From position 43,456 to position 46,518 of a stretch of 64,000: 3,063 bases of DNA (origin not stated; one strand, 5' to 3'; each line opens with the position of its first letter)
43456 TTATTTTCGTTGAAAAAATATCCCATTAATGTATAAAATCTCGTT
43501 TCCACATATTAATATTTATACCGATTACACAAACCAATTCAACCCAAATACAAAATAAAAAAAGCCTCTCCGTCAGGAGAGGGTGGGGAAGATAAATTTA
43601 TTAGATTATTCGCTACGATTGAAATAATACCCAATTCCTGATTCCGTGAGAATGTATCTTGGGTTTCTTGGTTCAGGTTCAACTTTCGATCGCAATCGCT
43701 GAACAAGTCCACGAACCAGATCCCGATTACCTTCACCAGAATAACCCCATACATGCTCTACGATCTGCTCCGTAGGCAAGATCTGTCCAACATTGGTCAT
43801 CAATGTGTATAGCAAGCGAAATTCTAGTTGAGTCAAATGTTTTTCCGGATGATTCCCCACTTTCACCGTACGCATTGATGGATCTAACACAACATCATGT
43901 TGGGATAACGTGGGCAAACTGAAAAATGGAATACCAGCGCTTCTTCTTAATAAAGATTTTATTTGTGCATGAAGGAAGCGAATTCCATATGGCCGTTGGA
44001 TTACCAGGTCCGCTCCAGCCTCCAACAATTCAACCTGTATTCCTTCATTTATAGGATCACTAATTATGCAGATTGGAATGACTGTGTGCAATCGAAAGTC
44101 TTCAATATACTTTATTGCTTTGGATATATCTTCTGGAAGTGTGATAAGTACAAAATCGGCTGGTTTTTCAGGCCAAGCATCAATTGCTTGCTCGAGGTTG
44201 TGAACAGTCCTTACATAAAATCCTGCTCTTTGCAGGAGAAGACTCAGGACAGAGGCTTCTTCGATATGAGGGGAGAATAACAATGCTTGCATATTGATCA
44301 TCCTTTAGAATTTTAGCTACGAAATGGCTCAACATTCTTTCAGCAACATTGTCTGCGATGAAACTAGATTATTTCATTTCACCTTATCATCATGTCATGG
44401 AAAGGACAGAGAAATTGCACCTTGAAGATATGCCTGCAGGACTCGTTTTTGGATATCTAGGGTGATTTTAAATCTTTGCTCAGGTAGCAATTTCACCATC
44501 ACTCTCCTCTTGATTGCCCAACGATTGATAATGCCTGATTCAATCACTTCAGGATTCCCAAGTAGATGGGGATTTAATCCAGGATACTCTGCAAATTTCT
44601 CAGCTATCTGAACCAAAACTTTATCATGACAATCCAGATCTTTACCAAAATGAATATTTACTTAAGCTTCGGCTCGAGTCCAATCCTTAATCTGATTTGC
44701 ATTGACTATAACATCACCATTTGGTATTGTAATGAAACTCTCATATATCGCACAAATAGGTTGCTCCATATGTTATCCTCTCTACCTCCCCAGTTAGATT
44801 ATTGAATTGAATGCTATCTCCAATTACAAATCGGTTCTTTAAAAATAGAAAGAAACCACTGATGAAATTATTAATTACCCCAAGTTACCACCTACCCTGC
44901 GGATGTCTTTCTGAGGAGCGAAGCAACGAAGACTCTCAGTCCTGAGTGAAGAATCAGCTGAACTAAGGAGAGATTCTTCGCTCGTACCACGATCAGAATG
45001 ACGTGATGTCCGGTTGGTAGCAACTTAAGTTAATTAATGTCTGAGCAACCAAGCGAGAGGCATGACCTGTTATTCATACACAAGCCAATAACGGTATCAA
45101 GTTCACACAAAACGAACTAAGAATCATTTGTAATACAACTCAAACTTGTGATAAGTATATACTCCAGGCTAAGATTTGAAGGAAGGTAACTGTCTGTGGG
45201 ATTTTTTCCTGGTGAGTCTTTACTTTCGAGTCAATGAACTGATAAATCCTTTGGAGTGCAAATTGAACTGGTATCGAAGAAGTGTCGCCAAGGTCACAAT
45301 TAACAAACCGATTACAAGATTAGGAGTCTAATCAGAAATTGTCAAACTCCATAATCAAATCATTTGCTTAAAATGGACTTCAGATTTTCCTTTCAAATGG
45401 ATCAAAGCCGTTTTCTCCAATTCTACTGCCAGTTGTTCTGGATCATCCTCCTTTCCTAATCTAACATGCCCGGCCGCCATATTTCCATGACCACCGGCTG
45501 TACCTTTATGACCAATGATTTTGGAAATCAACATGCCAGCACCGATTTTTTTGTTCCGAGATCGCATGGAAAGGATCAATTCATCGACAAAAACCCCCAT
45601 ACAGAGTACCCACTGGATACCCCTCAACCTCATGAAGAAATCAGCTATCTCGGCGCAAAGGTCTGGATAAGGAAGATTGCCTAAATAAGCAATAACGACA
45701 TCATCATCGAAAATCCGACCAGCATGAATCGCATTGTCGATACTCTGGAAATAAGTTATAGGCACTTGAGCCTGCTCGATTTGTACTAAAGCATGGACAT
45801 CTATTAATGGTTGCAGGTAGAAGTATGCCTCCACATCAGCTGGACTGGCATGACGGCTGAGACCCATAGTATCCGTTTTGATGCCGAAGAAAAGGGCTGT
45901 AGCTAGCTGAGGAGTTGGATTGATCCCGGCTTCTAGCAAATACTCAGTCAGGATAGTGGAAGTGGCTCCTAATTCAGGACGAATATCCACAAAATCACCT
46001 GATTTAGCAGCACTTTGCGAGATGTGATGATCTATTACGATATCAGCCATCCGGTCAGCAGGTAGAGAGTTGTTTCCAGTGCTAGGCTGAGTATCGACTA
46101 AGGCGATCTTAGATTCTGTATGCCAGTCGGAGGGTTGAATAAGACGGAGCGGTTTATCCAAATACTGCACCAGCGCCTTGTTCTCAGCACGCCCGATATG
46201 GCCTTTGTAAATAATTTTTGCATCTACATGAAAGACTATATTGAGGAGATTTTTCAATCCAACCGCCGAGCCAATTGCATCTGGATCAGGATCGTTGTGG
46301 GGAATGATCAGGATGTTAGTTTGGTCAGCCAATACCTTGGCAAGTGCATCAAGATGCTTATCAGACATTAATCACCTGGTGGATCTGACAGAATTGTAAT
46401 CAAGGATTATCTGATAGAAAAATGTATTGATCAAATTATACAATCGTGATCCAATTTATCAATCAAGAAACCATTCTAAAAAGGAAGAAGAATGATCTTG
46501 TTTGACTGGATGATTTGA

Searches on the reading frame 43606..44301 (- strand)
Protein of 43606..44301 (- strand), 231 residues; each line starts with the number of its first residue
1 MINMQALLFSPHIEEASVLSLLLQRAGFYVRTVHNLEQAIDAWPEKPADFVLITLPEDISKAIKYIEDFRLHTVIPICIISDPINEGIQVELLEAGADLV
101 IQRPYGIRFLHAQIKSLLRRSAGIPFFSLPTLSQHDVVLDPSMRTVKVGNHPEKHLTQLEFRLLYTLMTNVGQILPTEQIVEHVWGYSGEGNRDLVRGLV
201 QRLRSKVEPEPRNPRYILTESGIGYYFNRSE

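Call 3: search_protein_families(library=pfam, proteins=[window:43606-44301:-], max_evalue=0.1)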
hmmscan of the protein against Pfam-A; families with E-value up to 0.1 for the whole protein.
window:43606-44301:- (231 aa): 2 families
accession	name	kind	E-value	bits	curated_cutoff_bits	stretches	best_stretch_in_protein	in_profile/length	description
PF00486.34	Trans_reg_C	-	4.2e-21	75.2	26.2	1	154-227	4-77/77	Transcriptional regulatory protein, C terminal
PF00072.30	Response_reg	-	9.5e-06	26.2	30.2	1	17-114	12-110/111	Response regulator receiver domain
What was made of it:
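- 43606..44301 (-): RR_A: OmpR-family regulator with a pseudo-receiver. The phospho-acceptor Asp is replaced by Thr and the conserved Lys by Arg. Call 3.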

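Call 4: search_protein_families(library=ncbifam, proteins=[window:43606-44301:-], max_evalue=0.1)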
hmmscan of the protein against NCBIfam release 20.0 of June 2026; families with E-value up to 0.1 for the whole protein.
window:43606-44301:- (231 aa): 39 families (the best 25 are shown)
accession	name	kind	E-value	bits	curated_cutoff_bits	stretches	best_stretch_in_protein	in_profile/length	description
NF040689.1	MtrAB_MtrA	equivalog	5.2e-32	111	300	1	17-225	12-216/219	MtrAB system response regulator MtrA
NF007820.0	PRK10529.1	equivalog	1.6e-30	106.2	325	1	36-227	34-223/225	two-component system response regulator KdpE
NF045944.1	ResRegRpaBCyano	equivalog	1e-27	97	330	1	18-229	12-229/229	response regulator transcription factor RpaB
NF040534.1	resp_reg_YycF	equivalog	4.9e-26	91.4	340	1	16-230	13-230/231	response regulator YycF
TIGR02154.1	PhoB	equivalog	4.1e-23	81.9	296.2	1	17-227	16-225/226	phosphate regulon transcriptional regulator PhoB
NF041733.1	resp_reg_CseB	equivalog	1.5e-21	76.8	350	1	19-226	16-225/228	two-component system response regulator CseB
NF041734.1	resp_reg_RppA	equivalog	3.6e-19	69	250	1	19-228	16-228/229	two-component system response regulator RppA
NF053854.1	RespRegPhoBBctds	equivalog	4.1e-19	68.8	270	1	17-228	12-225/225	two-component system response regulator PhoB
NF045914.1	RespRegNblR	equivalog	1.3e-18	67.4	300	1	17-227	20-225/228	response regulator transcription factor NblR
NF008296.0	PRK11083.1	equivalog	1.1e-17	64.3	273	1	16-228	16-226/228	two-component system response regulator CreB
NF033117.2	vanR_ACDEGLN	exception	1.3e-17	64.1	350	1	15-226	10-224/226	VanR-ABDEGLN family response regulator transcription factor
NF007546.0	PRK10161.1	equivalog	3.2e-17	62.9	471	1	19-228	18-226/229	phosphate response regulator transcription factor PhoB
TIGR01387.1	cztR_silR_copR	subfamily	6.8e-17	61.8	279.2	1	24-226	19-217/218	heavy metal response regulator transcription factor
NF007005.1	PRK09468.1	equivalog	3.4e-16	59.4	331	1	17-227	17-231/237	osmolarity response regulator transcription factor OmpR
NF010430.0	PRK13856.1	equivalog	4.9e-16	59.2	344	1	26-228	24-228/241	two-component response regulator VirG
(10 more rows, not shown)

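Call 61: search_protein_families(library=padloc, proteins=[window:43606-44301:-], max_evalue=0.001)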
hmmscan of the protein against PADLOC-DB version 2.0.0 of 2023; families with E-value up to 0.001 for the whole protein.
window:43606-44301:- (231 aa): 0 families

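Call 67: search_solved_structures(query=window:43606-44301:-, max_evalue=1e-10, show_alignments=3)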
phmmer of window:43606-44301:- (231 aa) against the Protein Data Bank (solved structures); distinct sequences matched with E-value up to 1e-10: 22.
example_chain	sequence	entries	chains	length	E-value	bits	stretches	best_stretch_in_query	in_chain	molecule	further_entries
4kny_A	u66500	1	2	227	7.9e-30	107.2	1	23-227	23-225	KDP operon transcriptional regulatory protein KdpE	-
6lgq_D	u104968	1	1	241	9.6e-30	106.9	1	23-227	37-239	DNA-binding response regulator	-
4kfc_A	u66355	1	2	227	5.4e-29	104.5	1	23-227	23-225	KDP operon transcriptional regulatory protein KdpE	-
2gwr_A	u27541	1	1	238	6.1e-23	84.7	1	12-226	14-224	DNA-binding response regulator mtrA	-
2oqr_A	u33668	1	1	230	4.8e-22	81.7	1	15-226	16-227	Sensory transduction protein regX3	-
9dvt_R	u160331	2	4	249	4.3e-20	75.4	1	74-226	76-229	DNA-binding dual master transcriptional regulator RpaA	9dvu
1ys6_A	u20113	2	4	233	5.7e-17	65.2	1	20-227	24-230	Transcriptional regulatory protein prrA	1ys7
3zq7_A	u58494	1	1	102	7.9e-17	64.7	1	131-227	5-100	KDP OPERON TRANSCRIPTIONAL REGULATORY PROTEIN KDPE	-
6cqg_A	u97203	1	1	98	2.5e-16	63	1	152-227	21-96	DNA-binding response regulator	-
5za3_A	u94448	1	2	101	2.6e-16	63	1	152-228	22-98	DNA-binding response regulator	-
2hwv_A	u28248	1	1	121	9.9e-16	61.1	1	136-229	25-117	DNA-binding response regulator VicR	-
1kgs_A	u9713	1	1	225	2.6e-15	59.7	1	3-226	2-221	DNA BINDING RESPONSE REGULATOR D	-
2zxj_A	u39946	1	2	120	5.4e-15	58.7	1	134-229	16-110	Transcriptional regulatory protein walR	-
2d1v_A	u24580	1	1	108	2.6e-14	56.5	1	154-229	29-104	Transcriptional regulatory protein yycF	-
9ji3_J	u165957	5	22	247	2.6e-12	49.9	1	16-227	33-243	DNA-binding response regulator | Possible two component system response transcriptional positive regulator PhoP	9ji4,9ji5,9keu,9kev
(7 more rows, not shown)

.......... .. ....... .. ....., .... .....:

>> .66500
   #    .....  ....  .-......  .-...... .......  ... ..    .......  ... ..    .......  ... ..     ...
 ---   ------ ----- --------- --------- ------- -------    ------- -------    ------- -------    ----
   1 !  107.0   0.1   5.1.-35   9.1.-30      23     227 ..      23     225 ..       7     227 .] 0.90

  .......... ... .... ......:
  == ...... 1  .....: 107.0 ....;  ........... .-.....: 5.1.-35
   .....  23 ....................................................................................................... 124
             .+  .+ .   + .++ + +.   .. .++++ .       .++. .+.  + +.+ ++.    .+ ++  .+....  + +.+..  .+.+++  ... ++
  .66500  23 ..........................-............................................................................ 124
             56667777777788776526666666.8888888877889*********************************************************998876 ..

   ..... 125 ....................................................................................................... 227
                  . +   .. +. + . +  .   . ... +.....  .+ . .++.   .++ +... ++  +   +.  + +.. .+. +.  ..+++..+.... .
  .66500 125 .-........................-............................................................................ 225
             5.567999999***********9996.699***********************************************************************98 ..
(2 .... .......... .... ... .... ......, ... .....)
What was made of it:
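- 43606..44301 (-): Alignment to KdpE in call 67.
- On OmpR/PhoB response regulator: The residue aligned to the KdpE phospho-acceptor Asp (in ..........) is Thr, and the conserved Lys is Arg (call 67).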

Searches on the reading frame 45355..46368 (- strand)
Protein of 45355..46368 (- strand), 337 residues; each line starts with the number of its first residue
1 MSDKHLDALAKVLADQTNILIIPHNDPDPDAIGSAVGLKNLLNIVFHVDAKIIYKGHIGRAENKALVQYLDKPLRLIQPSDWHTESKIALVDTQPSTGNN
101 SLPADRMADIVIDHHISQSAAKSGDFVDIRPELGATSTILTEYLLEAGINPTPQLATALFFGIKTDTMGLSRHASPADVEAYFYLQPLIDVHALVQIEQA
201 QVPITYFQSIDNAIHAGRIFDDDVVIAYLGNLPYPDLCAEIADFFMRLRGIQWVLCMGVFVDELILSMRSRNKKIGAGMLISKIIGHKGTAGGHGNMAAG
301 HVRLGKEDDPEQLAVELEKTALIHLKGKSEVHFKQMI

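Call 3: search_protein_families(library=pfam, proteins=[window:45355-46368:-], max_evalue=0.1)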
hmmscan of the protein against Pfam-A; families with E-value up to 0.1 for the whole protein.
window:45355-46368:- (337 aa): 2 families
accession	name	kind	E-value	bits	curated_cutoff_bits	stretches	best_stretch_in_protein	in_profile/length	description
PF01368.27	DHH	-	5.5e-13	49.7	28.1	1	18-163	1-125/125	DHH family, N-terminal domain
PF02272.25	DHHA1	-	0.0017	19.2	25.9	1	224-306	4-88/102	DHHA1 domain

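Call 61: search_protein_families(library=padloc, proteins=[window:45355-46368:-], max_evalue=0.001)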
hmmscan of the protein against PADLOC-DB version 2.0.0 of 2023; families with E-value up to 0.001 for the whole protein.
window:45355-46368:- (337 aa): 0 families

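Call 66: search_protein_families(library=ncbifam, proteins=[window:45355-46368:-], max_evalue=0.001)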
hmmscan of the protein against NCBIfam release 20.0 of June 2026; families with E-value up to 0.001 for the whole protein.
window:45355-46368:- (337 aa): 13 families
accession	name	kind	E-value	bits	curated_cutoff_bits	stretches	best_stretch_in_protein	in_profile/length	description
NF003877.0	PRK05427.1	equivalog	5.8e-12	45.7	283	1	18-185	3-168/308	manganese-dependent inorganic pyrophosphatase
NF011442.0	PRK14869.1-4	equivalog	1.6e-09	36.8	400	1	110-172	327-391/543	putative manganese-dependent inorganic diphosphatase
NF011440.0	PRK14869.1-2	equivalog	6.5e-07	28.3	746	0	111-186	325-401/541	putative manganese-dependent inorganic diphosphatase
NF011443.0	PRK14869.1-5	equivalog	7.4e-07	28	335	0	111-168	331-388/546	putative manganese-dependent inorganic diphosphatase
NF011449.0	PRK14869.2-5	equivalog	1.3e-06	27.8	411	0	108-188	230-310/451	putative manganese-dependent inorganic diphosphatase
NF053633.1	OlncasPapPhNrnA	equivalog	1.9e-06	27.1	350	1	7-167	7-164/317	bifunctional oligoribonuclease/PAP phosphatase NrnA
NF011448.0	PRK14869.2-4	equivalog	2.3e-06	26.2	562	0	108-192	341-429/563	putative manganese-dependent inorganic diphosphatase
NF011441.0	PRK14869.1-3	equivalog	2.8e-06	26.3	753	1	109-171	326-390/548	putative manganese-dependent inorganic diphosphatase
NF011447.0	PRK14869.2-3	equivalog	1.1e-05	24.2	522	0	87-186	304-404/540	putative manganese-dependent inorganic diphosphatase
NF011446.0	PRK14869.2-2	equivalog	1.3e-05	23.9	601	0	84-174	317-407/576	putative manganese-dependent inorganic diphosphatase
NF041569.1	A-tRNAntase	equivalog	2.9e-05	22.5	1440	1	80-303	60-286/880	A-adding tRNA nucleotidyltransferase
NF011445.0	PRK14869.2-1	equivalog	6.1e-05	21.6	483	0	111-188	332-410/548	putative manganese-dependent inorganic diphosphatase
NF011444.0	PRK14869.1-6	equivalog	0.00081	18.1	1105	0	86-170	305-389/547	putative manganese-dependent inorganic diphosphatase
